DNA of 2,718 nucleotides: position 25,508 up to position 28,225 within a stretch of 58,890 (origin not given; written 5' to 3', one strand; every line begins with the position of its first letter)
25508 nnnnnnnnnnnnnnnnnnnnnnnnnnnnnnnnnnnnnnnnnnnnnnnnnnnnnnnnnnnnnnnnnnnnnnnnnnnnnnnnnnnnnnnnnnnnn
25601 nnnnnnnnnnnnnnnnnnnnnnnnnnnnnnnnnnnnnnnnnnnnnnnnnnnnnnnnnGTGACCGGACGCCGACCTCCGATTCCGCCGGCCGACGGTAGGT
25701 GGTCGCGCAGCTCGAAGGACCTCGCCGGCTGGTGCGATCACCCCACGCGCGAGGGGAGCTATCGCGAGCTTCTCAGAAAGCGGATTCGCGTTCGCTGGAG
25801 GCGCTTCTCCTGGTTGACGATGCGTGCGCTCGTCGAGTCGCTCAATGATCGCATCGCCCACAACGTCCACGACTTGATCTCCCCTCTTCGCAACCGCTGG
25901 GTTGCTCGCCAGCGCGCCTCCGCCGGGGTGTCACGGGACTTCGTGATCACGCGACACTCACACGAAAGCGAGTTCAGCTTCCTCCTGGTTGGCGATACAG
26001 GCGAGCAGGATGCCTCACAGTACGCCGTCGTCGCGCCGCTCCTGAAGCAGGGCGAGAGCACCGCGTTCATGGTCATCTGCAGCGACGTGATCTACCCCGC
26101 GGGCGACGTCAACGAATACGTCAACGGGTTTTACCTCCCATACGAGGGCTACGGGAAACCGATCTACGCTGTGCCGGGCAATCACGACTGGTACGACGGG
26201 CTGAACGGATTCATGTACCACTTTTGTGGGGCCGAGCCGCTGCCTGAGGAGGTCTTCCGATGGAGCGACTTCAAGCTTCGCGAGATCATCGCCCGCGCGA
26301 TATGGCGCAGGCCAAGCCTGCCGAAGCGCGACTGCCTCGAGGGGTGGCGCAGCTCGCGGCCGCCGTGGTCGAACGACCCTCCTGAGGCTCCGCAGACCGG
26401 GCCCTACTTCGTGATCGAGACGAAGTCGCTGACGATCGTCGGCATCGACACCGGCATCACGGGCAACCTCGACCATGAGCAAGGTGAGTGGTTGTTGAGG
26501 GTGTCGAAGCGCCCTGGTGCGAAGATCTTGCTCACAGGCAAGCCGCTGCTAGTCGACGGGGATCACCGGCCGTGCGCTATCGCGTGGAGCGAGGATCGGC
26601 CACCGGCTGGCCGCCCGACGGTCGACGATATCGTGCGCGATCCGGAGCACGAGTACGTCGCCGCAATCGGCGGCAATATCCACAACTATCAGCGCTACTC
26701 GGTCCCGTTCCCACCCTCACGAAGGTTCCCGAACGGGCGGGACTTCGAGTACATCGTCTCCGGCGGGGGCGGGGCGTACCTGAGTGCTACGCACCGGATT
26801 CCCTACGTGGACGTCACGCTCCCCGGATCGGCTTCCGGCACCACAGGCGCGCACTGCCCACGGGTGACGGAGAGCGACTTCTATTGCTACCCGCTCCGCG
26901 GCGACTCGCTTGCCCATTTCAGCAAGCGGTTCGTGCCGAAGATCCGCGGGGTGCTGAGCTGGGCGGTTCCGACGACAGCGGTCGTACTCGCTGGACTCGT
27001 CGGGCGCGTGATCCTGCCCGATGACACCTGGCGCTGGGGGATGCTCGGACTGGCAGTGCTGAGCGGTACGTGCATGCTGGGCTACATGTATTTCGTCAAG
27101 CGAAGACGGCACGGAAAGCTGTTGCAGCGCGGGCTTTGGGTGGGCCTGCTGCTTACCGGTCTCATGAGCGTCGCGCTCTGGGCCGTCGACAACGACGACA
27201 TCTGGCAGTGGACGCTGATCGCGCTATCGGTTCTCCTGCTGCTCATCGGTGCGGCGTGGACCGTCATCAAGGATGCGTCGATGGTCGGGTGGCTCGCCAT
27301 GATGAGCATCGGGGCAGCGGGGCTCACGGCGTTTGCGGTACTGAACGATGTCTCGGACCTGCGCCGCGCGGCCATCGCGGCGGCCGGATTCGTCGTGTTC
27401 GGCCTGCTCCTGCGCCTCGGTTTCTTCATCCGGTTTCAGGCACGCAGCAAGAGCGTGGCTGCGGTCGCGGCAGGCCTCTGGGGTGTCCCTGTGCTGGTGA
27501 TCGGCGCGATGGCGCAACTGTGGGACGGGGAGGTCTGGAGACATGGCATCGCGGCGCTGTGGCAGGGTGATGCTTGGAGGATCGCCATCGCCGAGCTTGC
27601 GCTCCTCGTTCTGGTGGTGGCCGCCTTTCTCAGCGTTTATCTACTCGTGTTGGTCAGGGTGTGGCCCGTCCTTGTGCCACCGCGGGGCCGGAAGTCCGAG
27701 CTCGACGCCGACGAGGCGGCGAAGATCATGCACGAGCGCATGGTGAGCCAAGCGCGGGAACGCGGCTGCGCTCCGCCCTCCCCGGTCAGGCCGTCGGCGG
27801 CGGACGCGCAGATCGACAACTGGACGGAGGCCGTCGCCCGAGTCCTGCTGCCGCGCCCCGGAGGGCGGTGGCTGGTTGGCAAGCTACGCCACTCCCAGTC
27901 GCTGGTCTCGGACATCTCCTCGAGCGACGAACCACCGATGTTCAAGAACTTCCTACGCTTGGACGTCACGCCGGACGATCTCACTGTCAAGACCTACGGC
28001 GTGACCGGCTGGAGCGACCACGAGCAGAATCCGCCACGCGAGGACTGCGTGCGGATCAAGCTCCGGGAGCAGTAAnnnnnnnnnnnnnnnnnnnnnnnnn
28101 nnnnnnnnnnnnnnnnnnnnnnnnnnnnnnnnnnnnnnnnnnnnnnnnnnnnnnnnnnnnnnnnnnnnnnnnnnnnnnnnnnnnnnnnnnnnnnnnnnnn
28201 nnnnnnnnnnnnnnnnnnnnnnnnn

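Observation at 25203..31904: Candidate undescribed module: membrane-split phosphoesterase, chimeric regulator, secreted metzincin and small beta-rich protein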

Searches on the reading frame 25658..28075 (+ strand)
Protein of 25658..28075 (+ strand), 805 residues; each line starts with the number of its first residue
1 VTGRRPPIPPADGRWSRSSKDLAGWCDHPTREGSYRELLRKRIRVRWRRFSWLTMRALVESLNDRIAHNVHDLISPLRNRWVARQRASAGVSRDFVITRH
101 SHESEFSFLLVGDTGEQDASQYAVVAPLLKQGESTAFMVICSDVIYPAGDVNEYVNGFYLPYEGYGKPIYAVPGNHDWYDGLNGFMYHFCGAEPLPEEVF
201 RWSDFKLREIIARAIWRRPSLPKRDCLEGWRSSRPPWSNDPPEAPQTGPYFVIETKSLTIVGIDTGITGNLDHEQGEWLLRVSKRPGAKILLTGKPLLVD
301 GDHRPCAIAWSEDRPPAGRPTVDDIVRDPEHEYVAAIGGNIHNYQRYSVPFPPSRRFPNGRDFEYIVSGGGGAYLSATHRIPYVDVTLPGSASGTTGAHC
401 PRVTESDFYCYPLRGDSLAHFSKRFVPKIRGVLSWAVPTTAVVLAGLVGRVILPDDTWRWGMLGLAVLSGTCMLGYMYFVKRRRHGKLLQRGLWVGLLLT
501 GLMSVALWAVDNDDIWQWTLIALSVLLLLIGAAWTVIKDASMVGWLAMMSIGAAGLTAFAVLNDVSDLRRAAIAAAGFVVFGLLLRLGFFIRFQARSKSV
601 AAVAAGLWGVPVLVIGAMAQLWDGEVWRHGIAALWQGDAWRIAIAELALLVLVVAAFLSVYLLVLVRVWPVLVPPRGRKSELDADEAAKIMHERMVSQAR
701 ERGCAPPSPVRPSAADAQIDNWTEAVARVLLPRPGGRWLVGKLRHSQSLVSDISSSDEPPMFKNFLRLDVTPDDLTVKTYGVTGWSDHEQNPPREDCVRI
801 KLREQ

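Call 7: search_protein_families(library=pfam, proteins=[window:25658-28075:+], max_evalue=0.01)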
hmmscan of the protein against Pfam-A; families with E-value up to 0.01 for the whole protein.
window:25658-28075:+ (805 aa): 1 family
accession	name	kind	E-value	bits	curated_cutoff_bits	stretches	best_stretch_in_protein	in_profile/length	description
PF00149.33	Metallophos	-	3e-06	28.2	21.5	1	107-190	2-84/191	Calcineurin-like phosphoesterase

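Call 11: search_protein_families(library=ncbifam, proteins=[window:25658-28075:+], max_evalue=0.01)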
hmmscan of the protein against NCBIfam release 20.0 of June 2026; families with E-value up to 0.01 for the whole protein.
window:25658-28075:+ (805 aa): 0 families

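Call 12: find_homologous_proteins(query=window:25820-28075:+, max_evalue=0.001)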
Query window:25820-28075:+ (751 aa): 2272 proteins with E <= 0.001 among 8000 candidates; the best 120 are listed.
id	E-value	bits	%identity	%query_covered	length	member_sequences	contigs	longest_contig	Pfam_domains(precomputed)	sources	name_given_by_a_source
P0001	0.0e+0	1751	100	100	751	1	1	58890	PF00149.34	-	-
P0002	0.0e+0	1548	89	100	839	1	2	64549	PF00149.34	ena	-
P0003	0.0e+0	1499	86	100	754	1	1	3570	PF00149.34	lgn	-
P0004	0.0e+0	1371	79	100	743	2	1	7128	PF00149.34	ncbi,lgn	-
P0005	2.4e-238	812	54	100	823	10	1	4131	PF00149.34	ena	-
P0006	1.7e-197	677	47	100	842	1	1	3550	PF00149.34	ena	-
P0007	4.2e-188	645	45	100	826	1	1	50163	PF00149.34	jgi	jgi:Calcineurin-like phosphoesterase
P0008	2.8e-183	630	45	99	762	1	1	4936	PF00149.34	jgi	jgi:hypothetical protein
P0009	8.5e-134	466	52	52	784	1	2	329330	-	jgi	jgi:Calcineurin-like phosphoesterase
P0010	1.5e-130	455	51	52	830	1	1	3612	PF00149.34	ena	-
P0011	1.7e-130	455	56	49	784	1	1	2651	PF00149.34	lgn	-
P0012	2.4e-129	451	55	50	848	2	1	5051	PF00149.34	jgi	jgi:Calcineurin-like phosphoesterase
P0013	7.3e-129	450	50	58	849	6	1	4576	PF00149.34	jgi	jgi:hypothetical protein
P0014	1.4e-127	445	37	99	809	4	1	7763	PF00149.34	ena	-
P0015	2.1e-127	445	51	49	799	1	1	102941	PF00149.34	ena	-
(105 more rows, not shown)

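Call 13: find_encoding_contigs(protein=P0002, flank=10000, max_places=3)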
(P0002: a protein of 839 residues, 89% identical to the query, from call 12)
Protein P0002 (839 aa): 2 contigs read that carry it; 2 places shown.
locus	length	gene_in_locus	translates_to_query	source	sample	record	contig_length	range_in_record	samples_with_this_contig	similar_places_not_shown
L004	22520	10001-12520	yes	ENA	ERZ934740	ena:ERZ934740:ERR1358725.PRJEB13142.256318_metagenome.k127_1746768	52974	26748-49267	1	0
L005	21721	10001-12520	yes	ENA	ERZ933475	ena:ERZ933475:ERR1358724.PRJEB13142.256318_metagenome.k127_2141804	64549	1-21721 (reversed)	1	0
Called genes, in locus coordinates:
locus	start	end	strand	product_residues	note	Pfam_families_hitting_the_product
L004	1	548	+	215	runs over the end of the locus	PF17837:4PPT_N, PF01648:ACPS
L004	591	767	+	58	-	-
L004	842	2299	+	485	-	PF01039:Carboxyl_trans, PF03255:ACCA, PF06833:MdcE (weak)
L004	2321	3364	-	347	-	PF00561:Abhydrolase_1 (weak)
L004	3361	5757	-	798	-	PF00890:FAD_binding_2 (faint), PF01266:DAO (weak), PF13450:NAD_binding_8 (weak), PF00732:GMC_oxred_N (weak), PF05199:GMC_oxred_C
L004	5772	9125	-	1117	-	PF25872:HTH_77, PF13424:TPR_12 (weak), PF00196:GerE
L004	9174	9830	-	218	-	PF00196:GerE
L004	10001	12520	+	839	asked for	PF00149:Metallophos (weak)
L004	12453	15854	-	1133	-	PF00931:NB-ARC (weak), PF13401:AAA_22 (weak), PF25872:HTH_77, PF13374:TPR_10 (faint), PF13424:TPR_12 (weak), PF00196:GerE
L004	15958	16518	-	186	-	PF00989:PAS (weak), PF08448:PAS_4, PF00196:GerE, PF08281:Sigma70_r4_2 (weak), PF13936:HTH_38 (weak)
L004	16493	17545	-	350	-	PF00108:Thiolase_N (weak), PF08545:ACP_syn_III, PF08541:ACP_syn_III_C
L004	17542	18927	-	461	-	PF00202:Aminotran_3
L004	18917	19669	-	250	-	PF00106:adh_short, PF08659:KR, PF13561:adh_short_C2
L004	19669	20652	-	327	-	-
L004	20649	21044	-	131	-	PF22636:FlK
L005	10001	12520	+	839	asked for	PF00149:Metallophos (weak)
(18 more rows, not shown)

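Call 14: find_encoding_contigs(protein=P0007, flank=10000, max_places=3)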
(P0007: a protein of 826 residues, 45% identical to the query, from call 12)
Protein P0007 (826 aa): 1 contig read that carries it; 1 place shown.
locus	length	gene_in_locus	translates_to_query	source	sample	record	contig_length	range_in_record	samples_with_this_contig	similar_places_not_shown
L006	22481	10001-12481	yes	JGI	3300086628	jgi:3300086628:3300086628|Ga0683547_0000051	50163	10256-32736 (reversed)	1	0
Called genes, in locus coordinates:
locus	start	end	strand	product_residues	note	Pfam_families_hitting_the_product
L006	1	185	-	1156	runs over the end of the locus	PF00873:ACR_tran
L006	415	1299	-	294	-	-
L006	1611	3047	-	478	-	PF00171:Aldedh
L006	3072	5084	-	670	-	PF00890:FAD_binding_2 (faint), PF01266:DAO (faint), PF00732:GMC_oxred_N, PF05199:GMC_oxred_C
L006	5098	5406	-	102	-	PF02406:MmoB_DmpM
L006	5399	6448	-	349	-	PF02332:Phenol_Hydrox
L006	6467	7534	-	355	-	PF00111:Fer2, PF00970:FAD_binding_6, PF00175:NAD_binding_1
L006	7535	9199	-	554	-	PF02332:Phenol_Hydrox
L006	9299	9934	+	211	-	PF00440:TetR_N, PF21313:EthR_C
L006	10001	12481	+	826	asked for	PF00149:Metallophos (weak)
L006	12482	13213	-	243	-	PF04228:Zn_peptidase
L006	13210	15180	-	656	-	PF02254:TrkA_N, PF02026:RyR (faint)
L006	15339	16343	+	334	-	PF13289:SIR2_2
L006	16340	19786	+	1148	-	PF20703:nSTAND1, PF23414:Beta-prop_EML_2, PF24105:Beta-prop_CAF1B_HIR1, PF25173:Beta-prop_WDR3_1st, PF24782:WD40_MABP1-WDR62_2nd, PF24807:WD40_CDC20-Fz, PF24814:WD40_Prp19, PF24817:WD40_WDHD1_1st, +96 more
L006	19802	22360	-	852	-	PF00353:HemolysinCabind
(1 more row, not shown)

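Call 15: find_encoding_contigs(protein=P0004, flank=10000, max_places=3)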
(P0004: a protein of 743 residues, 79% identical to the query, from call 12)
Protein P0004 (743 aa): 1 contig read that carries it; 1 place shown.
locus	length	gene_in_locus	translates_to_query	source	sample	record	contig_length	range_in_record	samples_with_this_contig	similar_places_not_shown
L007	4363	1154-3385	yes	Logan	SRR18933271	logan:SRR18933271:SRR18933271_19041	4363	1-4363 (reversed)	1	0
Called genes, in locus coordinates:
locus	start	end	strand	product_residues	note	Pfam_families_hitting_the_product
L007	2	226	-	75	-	?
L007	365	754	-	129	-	PF00196:GerE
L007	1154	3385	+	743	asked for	PF00149:Metallophos (faint)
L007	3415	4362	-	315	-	?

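Call 63: search_solved_structures(query=window:25658-28075:+, max_evalue=1, show_alignments=1)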
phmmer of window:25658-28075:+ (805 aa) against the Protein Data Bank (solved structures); distinct sequences matched with E-value up to 1: 0.

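Call 64: search_protein_families(library=padloc, proteins=[window:25658-28075:+], max_evalue=0.01)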
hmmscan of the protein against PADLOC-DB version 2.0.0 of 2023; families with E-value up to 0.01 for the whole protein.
window:25658-28075:+ (805 aa): 0 families

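Call 65: search_protein_families(library=phrogs, proteins=[window:25658-28075:+], max_evalue=0.01)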
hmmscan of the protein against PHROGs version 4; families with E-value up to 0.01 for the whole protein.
window:25658-28075:+ (805 aa): 1 family
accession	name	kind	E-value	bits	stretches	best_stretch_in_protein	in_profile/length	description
phrog_1649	-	other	0.002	17.8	1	143-186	65-113/308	metallo-phosphoesterase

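Call 103: search_solved_structures(query=A6, max_evalue=1)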
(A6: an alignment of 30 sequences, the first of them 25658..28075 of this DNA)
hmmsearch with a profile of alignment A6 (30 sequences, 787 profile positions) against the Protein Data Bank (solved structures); distinct sequences matched with E-value up to 1: 16.
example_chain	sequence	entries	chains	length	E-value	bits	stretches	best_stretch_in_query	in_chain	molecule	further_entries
8xx8_A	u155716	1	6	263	0.00024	23.1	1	461-683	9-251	Rhodopsin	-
8oqz_B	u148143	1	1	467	0.005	18.7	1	466-700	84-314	Presenilin-1 CTF12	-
6idf_B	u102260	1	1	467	0.011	17.6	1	467-699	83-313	Presenilin-1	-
6iyc_B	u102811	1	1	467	0.011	17.6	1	467-699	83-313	Presenilin-1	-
8x52_B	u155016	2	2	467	0.013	17.3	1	466-699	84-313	Presenilin-1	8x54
5a63_B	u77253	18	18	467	0.013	17.3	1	466-699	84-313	Presenilin-1 | Presenilin-1 CTF12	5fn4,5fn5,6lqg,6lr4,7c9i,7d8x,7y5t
5fn2_B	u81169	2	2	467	0.018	16.9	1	466-698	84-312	Presenilin-1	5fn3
9jr0_A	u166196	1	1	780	0.051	15.4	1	425-688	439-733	Metabotropic GABA-B receptor subtype 1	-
11kc_A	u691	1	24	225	0.16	13.7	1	578-685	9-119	Designed nanoparticle O43-TM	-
6b85_J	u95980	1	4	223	0.19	13.5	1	576-685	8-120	TMHC4_R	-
7unj_A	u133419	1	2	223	0.25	13.1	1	454-602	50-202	SP1-ZnPPaM designed chlorophyll dimer protein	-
9ima_B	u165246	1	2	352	0.33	12.7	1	434-656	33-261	G-protein coupled receptor family C group 5 member D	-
7te4_H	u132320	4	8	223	0.71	11.6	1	346-434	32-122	Fab anti-GluN2B antibody, heavy chain | Fab2 heavy chain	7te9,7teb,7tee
9jnn_G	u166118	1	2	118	0.74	11.5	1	346-421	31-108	Heavy Chain of GluN2B Fab2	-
6lgj_A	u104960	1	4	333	0.79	11.4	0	282-314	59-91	Glyceraldehyde-3-phosphate dehydrogenase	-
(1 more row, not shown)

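Call 104: predict_structure(alignment_id=A6)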
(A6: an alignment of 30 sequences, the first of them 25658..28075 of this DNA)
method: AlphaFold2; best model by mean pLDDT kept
length: 805 residues; sequences in the alignment: 30
mean_pLDDT: 75.8   pTM: 0.79
mean pLDDT of the five models: 75.8, 74.5, 73.2, 71.9, 71.5
residues with pLDDT >= 90: 232; 70-90: 290; 50-70: 171; < 50: 112
segments of 3 or more residues with pLDDT < 50: 1-3, 394-398, 486-492, 499-512, 514-525, 527-529, 531-541, 543-545, 556-565, 624-635, 637-640, 736-753
pLDDT, mean of each block of 10 residues (from residue 1): 64 89 82 90 70 60 75 78 81 91 96 79 92 95 62 86 93 72 84 70 75 76 86 89 89 96 83 92 95 92 90 82 91 93 86 83 88 68 85 49 88 92 86 82 75 74 64 61 48 49 46 46 49 44 50 50 50 60 66 53 66 60 49 44 61 80 85 85 94 94 90 92 91 55 44 63 92 96 91 93 82
secondary structure, 60 per line:
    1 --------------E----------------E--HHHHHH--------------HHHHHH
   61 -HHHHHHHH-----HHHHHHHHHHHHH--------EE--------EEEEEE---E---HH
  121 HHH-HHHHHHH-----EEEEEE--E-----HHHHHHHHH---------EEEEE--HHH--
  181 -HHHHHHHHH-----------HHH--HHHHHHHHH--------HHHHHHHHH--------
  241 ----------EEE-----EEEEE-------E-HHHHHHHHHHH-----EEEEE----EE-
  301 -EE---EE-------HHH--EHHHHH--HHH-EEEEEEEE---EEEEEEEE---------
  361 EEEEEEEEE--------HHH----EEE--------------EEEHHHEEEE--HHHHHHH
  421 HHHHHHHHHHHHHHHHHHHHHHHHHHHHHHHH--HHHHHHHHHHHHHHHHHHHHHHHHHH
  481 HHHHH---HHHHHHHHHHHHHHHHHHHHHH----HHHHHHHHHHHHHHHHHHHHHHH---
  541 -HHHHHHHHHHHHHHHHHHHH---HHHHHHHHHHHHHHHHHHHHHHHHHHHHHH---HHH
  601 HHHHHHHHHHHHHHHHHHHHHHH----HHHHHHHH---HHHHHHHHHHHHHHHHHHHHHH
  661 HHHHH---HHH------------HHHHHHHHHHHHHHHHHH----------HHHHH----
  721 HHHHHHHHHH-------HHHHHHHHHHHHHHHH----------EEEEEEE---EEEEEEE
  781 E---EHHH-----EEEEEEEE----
elements in order (helices of 4 or more, strands of 3 or more residues): H35-40 H55-60 H62-69 H75-87 E106-111 H119-123 H125-131 E137-142 H151-159 E169-173 H182-190 H207-215 H224-232 E251-253 E259-263 H273-283 E289-293 H322-326 E333-340 E344-351 E361-369 E385-387 E402-404 E408-411 H414-452 H455-485 H489-510 H515-537 H542-561 H565-594 H598-623 H628-635 H639-665 H684-701 H712-716 H721-730 H738-753 E764-770 E774-781 E794-801

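Call 107: fold_search(model_id=the predicted structure, library=pdb)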
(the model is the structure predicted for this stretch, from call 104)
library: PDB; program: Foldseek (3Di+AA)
matches with E <= 10: 295; with E <= 0.001: 8
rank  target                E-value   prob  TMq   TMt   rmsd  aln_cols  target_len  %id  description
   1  7ov2_A                2.2e-05  1.00  0.20  0.47   9.2       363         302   12  Crystal structure of pig purple acid phosphatase in complex with L-glutamine, (poly)ethylene glycol fragments and glyc (released 2022-01-12)
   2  7ov8_A                2.3e-05  1.00  0.20  0.48   9.8       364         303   12  Crystal structure of pig purple acid phosphatase in complex with 4-(2-hydroxyethyl)-1-piperazineethanesulfonic acid (H (released 2022-03-23)
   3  5uq6                  3.1e-05  1.00  0.19  0.45   9.5       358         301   12  PIG PURPLE ACID PHOSPHATASE COMPLEXED WITH PHOSPHATE IN TWO COORDINATION MODES ALONG WITH A BRIDGING HYDROXIDE ION (released 2017-05-24)
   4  1ute_A                4.8e-05  1.00  0.20  0.48   9.2       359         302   12  PIG PURPLE ACID PHOSPHATASE COMPLEXED WITH PHOSPHATE (released 1999-10-01)
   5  1war                  4.8e-05  1.00  0.18  0.42   9.7       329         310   13  Recombinant Human Purple Acid Phosphatase expressed in Pichia Pastoris (released 2005-07-06)
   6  2bq8                  1.1e-04  1.00  0.19  0.47   8.0       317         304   14  Crystal structure of human purple acid phosphatase with an inhibitory conformation of the repression loop (released 2005-10-24)
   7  1qhw_A                1.8e-04  1.00  0.20  0.47   7.8       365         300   12  PURPLE ACID PHOSPHATASE FROM RAT BONE (released 1999-09-15)
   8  1qfc                  5.8e-04  1.00  0.19  0.49   8.2       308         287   15  STRUCTURE OF RAT PURPLE ACID PHOSPHATASE (released 2000-04-10)
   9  1uf3_A                3.8e-02  0.92  0.16  0.46   9.2       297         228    8  Crystal structure of TT1561 of thermus thermophilus HB8 (released 2003-11-23)
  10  8ro2_L1               5.6e-02  0.92  0.19  0.47   7.1       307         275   12  Integrative Structure of the human intron lariat Spliceosome (ILS'') (released 2024-09-18)
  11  9drl_B                6.9e-02  0.10  0.06  0.11  25.1       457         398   14  Cryo-EM structure of the T33-549 tetrahedral cage (released 2025-08-06)
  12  9azl_A                1.8e-01  0.09  0.07  0.08  29.1       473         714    9  Cryo-EM structure of the ABC transporter PCAT1 bound with MgADP class1 (released 2024-10-30)
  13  8hqe_R                2.4e-01  0.23  0.09  0.20  24.3       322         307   14  Cryo-EM structure of the apo-GPR132-Gi (released 2023-10-11)
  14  1wao_4                2.4e-01  0.23  0.11  0.16  14.0       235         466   10  PP5 structure (released 2005-02-22)
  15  1wao_2                3.4e-01  0.18  0.10  0.15  13.0       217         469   10  PP5 structure (released 2005-02-22)
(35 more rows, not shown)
